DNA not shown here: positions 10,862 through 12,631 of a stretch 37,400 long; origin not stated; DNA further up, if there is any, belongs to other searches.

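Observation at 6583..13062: Stand-alone T6SS sheath/tube/wedge module with no membrane complex, TssK, TssA, spike or ClpV nearby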

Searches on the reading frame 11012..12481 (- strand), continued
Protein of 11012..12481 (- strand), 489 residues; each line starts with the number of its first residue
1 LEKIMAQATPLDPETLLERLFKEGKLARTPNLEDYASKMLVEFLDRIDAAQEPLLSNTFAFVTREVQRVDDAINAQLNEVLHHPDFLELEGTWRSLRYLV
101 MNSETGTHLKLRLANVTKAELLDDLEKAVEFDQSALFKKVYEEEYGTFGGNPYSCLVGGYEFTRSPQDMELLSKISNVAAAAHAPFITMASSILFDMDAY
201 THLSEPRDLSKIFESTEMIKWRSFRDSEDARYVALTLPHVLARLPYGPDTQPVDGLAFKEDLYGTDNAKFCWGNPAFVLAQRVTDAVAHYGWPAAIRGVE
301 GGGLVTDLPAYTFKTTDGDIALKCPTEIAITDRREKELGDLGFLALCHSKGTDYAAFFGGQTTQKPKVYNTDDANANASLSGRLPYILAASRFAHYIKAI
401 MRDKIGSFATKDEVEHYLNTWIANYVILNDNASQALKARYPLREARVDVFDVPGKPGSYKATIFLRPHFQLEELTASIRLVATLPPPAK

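Call 15: find_encoding_contigs(protein=P0011, flank=10000, max_places=2)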
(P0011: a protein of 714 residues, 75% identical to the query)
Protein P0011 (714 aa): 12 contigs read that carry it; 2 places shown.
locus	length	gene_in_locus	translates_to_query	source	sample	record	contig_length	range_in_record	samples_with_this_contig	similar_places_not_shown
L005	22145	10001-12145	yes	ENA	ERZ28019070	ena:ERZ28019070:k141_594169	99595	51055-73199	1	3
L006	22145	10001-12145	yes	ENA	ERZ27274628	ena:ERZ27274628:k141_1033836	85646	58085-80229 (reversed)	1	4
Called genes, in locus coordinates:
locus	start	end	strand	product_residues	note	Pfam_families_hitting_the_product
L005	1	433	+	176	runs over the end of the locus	-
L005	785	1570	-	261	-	-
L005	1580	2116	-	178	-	-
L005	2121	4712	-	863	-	PF00133:tRNA-synt_1, PF01406:tRNA-synt_1e (faint), PF09334:tRNA-synt_1g, PF13603:tRNA-synt_1_2, PF00133:tRNA-synt_1, PF09334:tRNA-synt_1g (weak), PF00133:tRNA-synt_1, PF08264:Anticodon_1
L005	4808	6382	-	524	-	PF00884:Sulfatase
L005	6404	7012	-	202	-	PF03652:RuvX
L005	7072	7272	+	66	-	-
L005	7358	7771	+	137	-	PF06347:SH3_4, PF08239:SH3_3 (weak)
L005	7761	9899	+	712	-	PF17764:PriA_3primeBD, PF00270:DEAD, PF04851:ResIII, PF00271:Helicase_C (faint), PF18319:Zn_ribbon_PriA, PF18074:PriA_C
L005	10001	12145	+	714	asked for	PF05591:T6SS_VipA, PF05943:VipB, PF18945:VipB_2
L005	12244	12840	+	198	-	-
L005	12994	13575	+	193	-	-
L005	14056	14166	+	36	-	-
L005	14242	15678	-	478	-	-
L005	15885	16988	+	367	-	PF00712:DNA_pol3_beta, PF02767:DNA_pol3_beta_2, PF02768:DNA_pol3_beta_3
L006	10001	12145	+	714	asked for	PF05591:T6SS_VipA, PF05943:VipB, PF18945:VipB_2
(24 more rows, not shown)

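Call 33: search_dna_similar(query=window:11012-12469:-, collection=plasmids, mode=protein, max_rows=12)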
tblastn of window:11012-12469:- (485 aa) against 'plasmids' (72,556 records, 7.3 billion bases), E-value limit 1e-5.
Records with a match: 583; places in all: 704; records where one place covers at least 80% of the query: 577.
Best place of each record, by identity: 60-80% 13; <60% 570.
By first word of the organism name: Ralstonia 126; Rhizobium 94; Escherichia 79; Campylobacter 38; Cronobacter 21; Leisingera 18; Pantoea 15; Vibrio 15; Burkholderia 14; Enterobacter 13; and 56 more.
By predicted mobility (MOB-suite, as given by PLSDB): non-mobilizable 281; conjugative 164; mobilizable 138.
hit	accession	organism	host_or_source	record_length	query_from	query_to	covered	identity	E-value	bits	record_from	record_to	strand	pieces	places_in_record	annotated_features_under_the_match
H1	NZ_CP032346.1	Azospirillum brasilense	soil sample,Agricultural field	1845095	11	483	98%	63.3%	0e+0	633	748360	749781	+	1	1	record has no annotation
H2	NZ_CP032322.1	Azospirillum argentinense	soil sample,Agricultural field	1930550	11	483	98%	63.3%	0e+0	630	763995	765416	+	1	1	record has no annotation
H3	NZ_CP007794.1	Azospirillum argentinense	Triticum aestivum L.,Root,wheat ...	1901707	11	483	98%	63.3%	0e+0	630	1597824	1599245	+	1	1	record has no annotation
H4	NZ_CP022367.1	Azospirillum sp. TSH58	single cell,paddy soils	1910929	11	483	98%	63.1%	0e+0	628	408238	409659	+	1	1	record has no annotation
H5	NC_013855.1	Azospirillum sp. B510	-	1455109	11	483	98%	63.1%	0e+0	625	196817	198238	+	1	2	record has no annotation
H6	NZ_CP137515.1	Pseudomonas aeruginosa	Homo sapiens,Bacterial culture sample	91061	11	483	98%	62.8%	0e+0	607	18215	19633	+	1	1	tssC: type VI secretion system contractile sheath large subunit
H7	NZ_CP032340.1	Azospirillum brasilense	soil sample,Agricultural field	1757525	11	480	97%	63.1%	0e+0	624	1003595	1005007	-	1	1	none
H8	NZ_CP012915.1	Azospirillum brasilense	Digitaria eriantha,microbe,root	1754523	11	480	97%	63.1%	0e+0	624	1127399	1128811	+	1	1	none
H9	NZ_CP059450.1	Azospirillum brasilense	Prokaryotes,soil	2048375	11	480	97%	63.1%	0e+0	624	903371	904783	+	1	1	none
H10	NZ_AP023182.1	Paraburkholderia sp. PGU19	Physopelta gutta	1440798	11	481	97%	59.4%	0e+0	576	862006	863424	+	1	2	record has no annotation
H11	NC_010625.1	Paraburkholderia phymatum STM815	-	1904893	11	484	98%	58.6%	0e+0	573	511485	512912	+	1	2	record has no annotation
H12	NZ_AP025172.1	Cupriavidus sp. P-10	-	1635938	11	481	97%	58.1%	3e-179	564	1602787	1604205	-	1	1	none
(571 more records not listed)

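Call 34: get_annotated_region(hit=H6, flank=20000)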
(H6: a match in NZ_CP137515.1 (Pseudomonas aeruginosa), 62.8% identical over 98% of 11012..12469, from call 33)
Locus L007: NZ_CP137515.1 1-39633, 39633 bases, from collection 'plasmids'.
description: Pseudomonas aeruginosa strain HPA0170 plasmid pHPA0170-2, complete sequence
organism: Pseudomonas aeruginosa (NCBI taxid 287)
taxonomy: Bacteria; Pseudomonadota; Gammaproteobacteria; Pseudomonadales; Pseudomonadaceae; Pseudomonas; Pseudomonas aeruginosa
host: -; source: Homo sapiens,Bacterial culture sample; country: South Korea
typing (MOB-suite, as given by PLSDB): non-mobilizable
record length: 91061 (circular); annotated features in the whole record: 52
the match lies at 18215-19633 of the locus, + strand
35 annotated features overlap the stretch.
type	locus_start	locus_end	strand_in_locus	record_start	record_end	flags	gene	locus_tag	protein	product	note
CDS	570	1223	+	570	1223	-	-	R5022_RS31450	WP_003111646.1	methionine ABC transporter permease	GO:0048473 - D-methionine transport [Evidence IEA]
CDS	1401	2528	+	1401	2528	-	-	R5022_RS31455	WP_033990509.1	glycerophosphodiester phosphodiesterase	-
CDS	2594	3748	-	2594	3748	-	zapE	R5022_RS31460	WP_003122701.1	cell division protein ZapE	GO:0051301 - cell division [Evidence IEA]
CDS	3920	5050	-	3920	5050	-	-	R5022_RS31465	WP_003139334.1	sigma-54 dependent transcriptional regulator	GO:0006355 - regulation of DNA-templated transcription [Evidence IEA]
CDS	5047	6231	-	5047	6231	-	-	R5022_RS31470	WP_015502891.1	acyl-CoA dehydrogenase family protein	-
CDS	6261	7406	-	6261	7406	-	ssuD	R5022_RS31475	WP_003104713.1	FMNH2-dependent alkanesulfonate monooxygenase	GO:0006790 - sulfur compound metabolic process [Evidence IEA]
CDS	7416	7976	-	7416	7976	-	msuE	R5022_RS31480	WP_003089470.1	FMN reductase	-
CDS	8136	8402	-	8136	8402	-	-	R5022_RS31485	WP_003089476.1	hypothetical protein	-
CDS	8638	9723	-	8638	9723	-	-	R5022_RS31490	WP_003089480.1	sigma-54-dependent transcriptional regulator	-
CDS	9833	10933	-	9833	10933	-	tssA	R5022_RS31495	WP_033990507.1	type VI secretion system protein TssA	-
CDS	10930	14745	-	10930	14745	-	-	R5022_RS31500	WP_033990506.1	type VI secretion system membrane subunit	-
CDS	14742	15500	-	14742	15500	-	-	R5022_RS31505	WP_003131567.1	DotU/TssL family secretion system protein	-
CDS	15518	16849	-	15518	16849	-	tssK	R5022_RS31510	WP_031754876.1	type VI secretion system baseplate subunit TssK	GO:0033103 - protein secretion by the type VI secretion system [Evidence IEA]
CDS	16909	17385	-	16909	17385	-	-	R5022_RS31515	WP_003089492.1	hypothetical protein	-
CDS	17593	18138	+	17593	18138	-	tssB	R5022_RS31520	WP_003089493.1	type VI secretion system contractile sheath small subunit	GO:0033103 - protein secretion by the type VI secretion system [Evidence IEA]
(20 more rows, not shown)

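Call 36: find_related_loci(query=window:11012-12469:-, collection=genome_contigs, flank=10000)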
Query window:11012-12469:- (485 aa) in genome_contigs; peptide patterns used: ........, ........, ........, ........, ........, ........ (x = any residue, [..] = any of these).
600 stretches matched a pattern (row limit reached: there are more); 583 encode a relative of the query (tblastn E <= 1e-3); the best 80 are kept; 80 distinct loci.
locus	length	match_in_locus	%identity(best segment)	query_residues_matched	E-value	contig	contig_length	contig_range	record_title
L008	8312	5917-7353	71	6-484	0e+0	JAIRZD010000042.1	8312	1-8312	MAG: Holosporaceae bacterium isolate Gsp477_bin72 k119_6991558, whole genome shotgun sequence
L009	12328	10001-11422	73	12-485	0e+0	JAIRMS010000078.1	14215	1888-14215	MAG: Holosporaceae bacterium isolate Cd354_bin114 k119_441840, whole genome shotgun sequence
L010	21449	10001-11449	73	2-485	0e+0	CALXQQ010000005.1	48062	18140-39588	MAG: uncultured Alphaproteobacteria bacterium isolate E19__bin341 genome assembly, contig: E19__k127_9837992, whole geno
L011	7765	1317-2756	73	4-480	0e+0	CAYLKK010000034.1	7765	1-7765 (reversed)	MAG TPA_asm: uncultured Alphaproteobacteria bacterium isolate SRP315200_co2_804 genome assembly, contig: NODE_15276_leng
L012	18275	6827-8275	81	4-485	0e+0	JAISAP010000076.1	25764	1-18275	MAG: Holosporales bacterium isolate Gx481_bin16 k119_3032984, whole genome shotgun sequence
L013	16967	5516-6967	67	1-484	0e+0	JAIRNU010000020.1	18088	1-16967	MAG: Holosporales bacterium isolate Cd354_bin47 k119_1158030, whole genome shotgun sequence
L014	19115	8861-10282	66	11-484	0e+0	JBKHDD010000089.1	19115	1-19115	MAG: Desulfococcaceae bacterium isolate D1M03_3 NODE_1521_length_19115_cov_11.899843, whole genome shotgun sequence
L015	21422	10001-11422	67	11-484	0e+0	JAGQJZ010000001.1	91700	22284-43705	MAG: Nitrospina sp. isolate HKST-UBA01 NODE_1_length_91700_cov_5.210386, whole genome shotgun sequence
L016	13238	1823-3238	62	13-484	0e+0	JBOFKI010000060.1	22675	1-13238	MAG: Alphaproteobacteria bacterium isolate WFFMC_MAG_370 k139_47555_flag=0_multi=9.9840_len=22675, whole genome shotgun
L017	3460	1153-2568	62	13-484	0e+0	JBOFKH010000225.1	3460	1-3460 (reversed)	MAG: Alphaproteobacteria bacterium isolate WFFMC_MAG_371 k139_16698_flag=1_multi=5.0000_len=3460, whole genome shotgun s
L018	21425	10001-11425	64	11-485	0e+0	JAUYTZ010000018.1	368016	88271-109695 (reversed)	MAG: Candidatus Paracaedibacteraceae bacterium isolate C8_metabat.bin.33_sub C8_k141_148245, whole genome shotgun sequen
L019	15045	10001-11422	66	11-484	0e+0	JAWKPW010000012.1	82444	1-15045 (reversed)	MAG: Desulfobacterales bacterium isolate AC2.63 AC2.63.fa-12, whole genome shotgun sequence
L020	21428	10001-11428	68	9-484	0e+0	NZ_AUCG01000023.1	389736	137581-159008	Niveispirillum irakense DSM 11586 G473DRAFT_scaffold00007.7_C, whole genome shotgun sequence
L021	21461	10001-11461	62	1-484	0e+0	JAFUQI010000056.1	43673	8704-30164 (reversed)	MAG: Alphaproteobacteria bacterium isolate RGIG4729 Roe_deer_Rectum.Co__c1830129, whole genome shotgun sequence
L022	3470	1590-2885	71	53-484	0e+0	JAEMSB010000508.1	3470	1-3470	MAG: Niveispirillum sp. isolate SupBloom_Metag_059 Bloom_2_NODE_24143_length_3470_cov_6.052709, whole genome shotgun seq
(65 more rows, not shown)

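Call 76: find_encoding_contigs(protein=P0008, flank=10000, max_places=1)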
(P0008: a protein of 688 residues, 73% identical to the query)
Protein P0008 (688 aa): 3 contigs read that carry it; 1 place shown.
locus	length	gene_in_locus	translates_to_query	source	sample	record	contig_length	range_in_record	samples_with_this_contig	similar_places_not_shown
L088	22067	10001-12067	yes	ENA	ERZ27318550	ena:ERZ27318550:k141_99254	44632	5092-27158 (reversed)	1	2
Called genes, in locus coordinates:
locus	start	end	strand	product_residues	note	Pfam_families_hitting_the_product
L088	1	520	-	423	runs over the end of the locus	PF06689:zf-C4_ClpX, PF00493:MCM (weak), PF05496:RuvB_N (faint), PF01078:Mg_chelatase (faint), PF07724:AAA_2, PF00004:AAA, PF07728:AAA_5 (faint), PF10431:ClpB_D2-small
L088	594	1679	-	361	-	PF03193:RsgA_GTPase (faint), PF00005:ABC_tran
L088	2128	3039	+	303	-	PF01820:Dala_Dala_lig_N, PF02655:ATP-grasp_3, PF08443:RimK, PF07478:Dala_Dala_lig_C, PF13535:ATP-grasp_4 (weak)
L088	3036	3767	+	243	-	PF08478:POTRA_1, PF03799:FtsQ_DivIB_C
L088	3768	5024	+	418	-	PF02491:SHS2_FTSA, PF06723:MreB_Mbl, PF14450:FtsA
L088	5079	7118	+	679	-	PF00270:DEAD, PF04851:ResIII, PF00271:Helicase_C, PF19833:RecG_dom3_C (weak)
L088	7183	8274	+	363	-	PF13609:Porin_4 (weak)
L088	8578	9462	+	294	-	PF03331:LpxC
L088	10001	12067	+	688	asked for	PF05591:T6SS_VipA, PF05943:VipB, PF18945:VipB_2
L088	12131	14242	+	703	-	PF00211:Guanylate_cyc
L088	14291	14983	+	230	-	-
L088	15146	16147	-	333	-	PF00044:Gp_dh_N, PF02800:Gp_dh_C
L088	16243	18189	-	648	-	PF00456:Transketolase_N, PF13292:DXP_synthase_N (faint), PF02779:Transket_pyr, PF22613:Transketolase_C_1, PF02780:Transketolase_C (weak)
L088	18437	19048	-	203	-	-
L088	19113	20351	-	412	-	PF01773:Nucleos_tra2_N, PF07670:Gate, PF07662:Nucleos_tra2_C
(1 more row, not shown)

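Call 77: find_encoding_contigs(protein=P0115, flank=10000, max_places=1)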
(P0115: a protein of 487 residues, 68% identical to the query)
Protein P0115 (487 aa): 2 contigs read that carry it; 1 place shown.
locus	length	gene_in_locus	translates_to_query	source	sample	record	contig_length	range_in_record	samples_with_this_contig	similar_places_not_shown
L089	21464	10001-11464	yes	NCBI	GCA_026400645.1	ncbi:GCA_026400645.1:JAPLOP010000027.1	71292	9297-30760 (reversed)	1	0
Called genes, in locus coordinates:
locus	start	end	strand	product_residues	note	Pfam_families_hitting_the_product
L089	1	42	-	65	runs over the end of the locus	-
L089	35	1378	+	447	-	PF05936:T6SS_VasE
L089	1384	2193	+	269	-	PF09850:DotU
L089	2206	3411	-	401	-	PF13173:AAA_14, PF13635:DUF4143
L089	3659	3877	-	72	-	PF13467:RHH_4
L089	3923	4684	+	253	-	PF03167:UDG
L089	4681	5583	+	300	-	PF01565:FAD_binding_4, PF02873:MurB_C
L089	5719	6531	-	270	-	PF01678:DAP_epimerase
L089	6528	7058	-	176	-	PF02620:YceD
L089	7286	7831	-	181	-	PF01292:Ni_hydr_CYTB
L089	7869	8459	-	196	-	PF00085:Thioredoxin (faint), PF00578:AhpC-TSA, PF08534:Redoxin, PF13098:Thioredoxin_2, PF13905:Thioredoxin_8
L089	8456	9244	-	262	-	PF01416:PseudoU_synth_1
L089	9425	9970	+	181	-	PF05591:T6SS_VipA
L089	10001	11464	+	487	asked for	PF05943:VipB, PF18945:VipB_2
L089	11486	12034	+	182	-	-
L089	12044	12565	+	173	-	PF04965:GPW_gp25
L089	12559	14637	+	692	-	PF02922:CBM_48, PF00128:Alpha-amylase (weak)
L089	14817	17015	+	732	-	PF22019:GlgB_N, PF02922:CBM_48, PF00128:Alpha-amylase, PF02806:Alpha-amylase_C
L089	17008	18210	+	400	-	PF00483:NTP_transferase, PF25084:LbH_EIF2B, PF25087:GMPPB_C (weak), PF24894:Hexapep_GlmU, PF25247:LbH_GLGC (faint)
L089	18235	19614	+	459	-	PF08323:Glyco_transf_5, PF13439:Glyco_transf_4, PF13579:Glyco_trans_4_4, PF00534:Glycos_transf_1 (weak)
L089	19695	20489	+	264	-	PF12895:ANAPC3 (faint), PF13512:TPR_18, PF07719:TPR_2 (faint), PF13428:TPR_14 (faint), PF13525:YfiO, PF13174:TPR_6 (faint), PF13432:TPR_16 (faint), PF14559:TPR_19 (faint)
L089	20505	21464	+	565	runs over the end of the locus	PF02463:SMC_N, PF13401:AAA_22 (faint), PF13476:AAA_23, PF13304:AAA_21 (faint)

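Call 79: find_related_loci(query=A6, collection=metagenome_contigs, flank=10000)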
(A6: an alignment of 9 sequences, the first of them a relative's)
Query A6 (447 aa) in metagenome_contigs; peptide patterns used: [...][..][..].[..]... (x = any residue, [..] = any of these).
412 stretches matched a pattern; 372 encode a relative of the query (tblastn E <= 1e-3); the best 80 are kept; 80 distinct loci.
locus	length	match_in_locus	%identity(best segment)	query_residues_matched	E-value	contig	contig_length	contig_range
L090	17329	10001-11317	67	9-447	0e+0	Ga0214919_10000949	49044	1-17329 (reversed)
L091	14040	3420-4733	54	9-445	1e-165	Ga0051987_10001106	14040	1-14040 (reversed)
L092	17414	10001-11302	48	8-443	3e-136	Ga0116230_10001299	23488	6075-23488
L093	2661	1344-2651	47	7-443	1e-140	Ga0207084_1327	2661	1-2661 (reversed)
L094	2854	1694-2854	45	2-389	1e-126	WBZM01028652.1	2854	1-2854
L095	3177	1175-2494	38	9-444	7e-106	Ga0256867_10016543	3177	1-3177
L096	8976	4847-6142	39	13-443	3e-103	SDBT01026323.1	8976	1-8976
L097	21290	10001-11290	38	13-444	9e-103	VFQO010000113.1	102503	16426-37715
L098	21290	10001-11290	38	13-444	1e-101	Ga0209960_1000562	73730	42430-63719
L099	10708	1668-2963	39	13-443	1e-101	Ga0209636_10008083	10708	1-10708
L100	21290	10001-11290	38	13-444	4e-101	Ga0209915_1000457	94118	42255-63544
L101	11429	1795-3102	37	13-446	6e-101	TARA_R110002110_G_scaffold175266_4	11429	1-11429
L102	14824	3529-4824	38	13-443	4e-99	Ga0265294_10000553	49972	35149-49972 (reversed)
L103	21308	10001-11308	36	13-446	7e-99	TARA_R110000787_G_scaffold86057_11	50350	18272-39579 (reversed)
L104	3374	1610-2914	39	13-446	8e-101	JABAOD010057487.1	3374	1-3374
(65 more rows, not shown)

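Call 83: search_protein_families(library=pfam, proteins=[L091:588-3176:+, L091:3396-4739:+, L091:4778-5557:+, L091:5570-10222:+, L091:10241-11431:+, L091:11458-12696:-, L091:12795-13796:-, L090:8447-9664:-, L090:7587-8462:-], max_evalue=0.001)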
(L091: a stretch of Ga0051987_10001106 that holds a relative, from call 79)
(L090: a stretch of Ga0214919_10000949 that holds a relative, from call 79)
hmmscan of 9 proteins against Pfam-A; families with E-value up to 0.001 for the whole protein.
L091:588-3176:+ (862 aa): 5 families
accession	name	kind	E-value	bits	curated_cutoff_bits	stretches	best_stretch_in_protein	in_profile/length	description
PF00488.27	MutS_V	-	1.1e-83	280.3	30.2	1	617-801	2-187/188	MutS domain V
PF01624.25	MutS_I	-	2.6e-42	144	20.6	1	6-123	1-112/113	MutS domain I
PF05192.23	MutS_III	-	4.5e-39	135.2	34.1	1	276-564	1-194/194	MutS domain III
PF05190.23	MutS_IV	-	9.3e-20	71.2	22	1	433-522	1-90/92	MutS family domain IV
PF05188.22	MutS_II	-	1.9e-19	70.8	25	1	132-258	1-131/133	MutS domain II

L091:3396-4739:+ (447 aa): 1 family
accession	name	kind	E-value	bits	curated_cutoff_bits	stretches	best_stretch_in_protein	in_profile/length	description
PF05936.17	T6SS_VasE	-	3.3e-35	122.2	23.4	1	25-376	1-362/429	Bacterial Type VI secretion, VC_A0110, EvfL, ImpJ, VasE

L091:4778-5557:+ (259 aa): 1 family
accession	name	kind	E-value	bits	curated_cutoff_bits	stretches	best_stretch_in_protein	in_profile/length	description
PF09850.14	DotU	-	6.5e-27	94.9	27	1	46-232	22-204/205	Type VI secretion system protein DotU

L091:5570-10222:+ (1550 aa): 1 family
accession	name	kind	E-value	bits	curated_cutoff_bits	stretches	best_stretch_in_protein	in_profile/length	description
PF14331.11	IcmF-related_N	-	1.7e-52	178.7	25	1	186-430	4-240/259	IcmF-related N-terminal domain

L091:10241-11431:+ (396 aa): 1 family
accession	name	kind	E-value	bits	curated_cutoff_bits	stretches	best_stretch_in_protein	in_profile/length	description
PF06812.17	ImpA_N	-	5.4e-34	117.3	26.9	1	16-138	1-118/119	ImpA, N-terminal, type VI secretion system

L091:11458-12696:- (412 aa): 3 families
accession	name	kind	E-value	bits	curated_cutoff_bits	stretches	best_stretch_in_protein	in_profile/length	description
PF01610.23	DDE_Tnp_ISL3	-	1.3e-59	202.3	23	1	155-400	1-239/240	Transposase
PF14690.11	Zn_ribbon_ISL3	-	1.6e-06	28.9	25.5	1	37-82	3-47/47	zinc-finger of transposase IS204/IS1001/IS1096/IS1165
PF13542.12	HTH_Tnp_ISL3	-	6.2e-05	22.8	27.4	1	90-137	1-48/51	Helix-turn-helix domain of transposase family ISL3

L091:12795-13796:- (333 aa): 5 families
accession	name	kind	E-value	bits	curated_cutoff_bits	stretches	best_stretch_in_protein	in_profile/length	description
PF07479.19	NAD_Gly3P_dh_C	-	1.3e-51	175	25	1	180-320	1-141/142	NAD-dependent glycerol-3-phosphate dehydrogenase C-terminus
PF01210.29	NAD_Gly3P_dh_N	-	2.3e-31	109.3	23.1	1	9-159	2-156/158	NAD-dependent glycerol-3-phosphate dehydrogenase N-terminus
PF20618.3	GPD_NAD_C_bact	-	8.7e-19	68.3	27.6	1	240-306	1-66/66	Bacterial GPD, NAD-dependent C-terminal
PF02558.23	ApbA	-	3.2e-06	27.3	22.2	1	9-111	1-103/150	Ketopantoate reductase PanE/ApbA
PF03807.23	F420_oxidored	-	0.00016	22.7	21.6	1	9-105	2-89/94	NADP oxidoreductase coenzyme F420-dependent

L090:8447-9664:- (405 aa): 2 families
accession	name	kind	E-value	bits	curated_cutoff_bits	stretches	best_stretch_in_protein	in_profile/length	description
PF13458.12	Peripla_BP_6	-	1.3e-34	120.9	31.7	1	34-367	2-329/343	Periplasmic binding protein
PF01094.35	ANF_receptor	-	1.1e-08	35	25.4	1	70-237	24-187/353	Receptor family ligand binding region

L090:7587-8462:- (291 aa): 1 family
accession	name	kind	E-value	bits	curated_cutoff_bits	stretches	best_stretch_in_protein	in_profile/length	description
PF02653.21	BPD_transp_2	-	1.3e-34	120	26.8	1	14-279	4-269/269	Branched-chain amino acid transport system / permease component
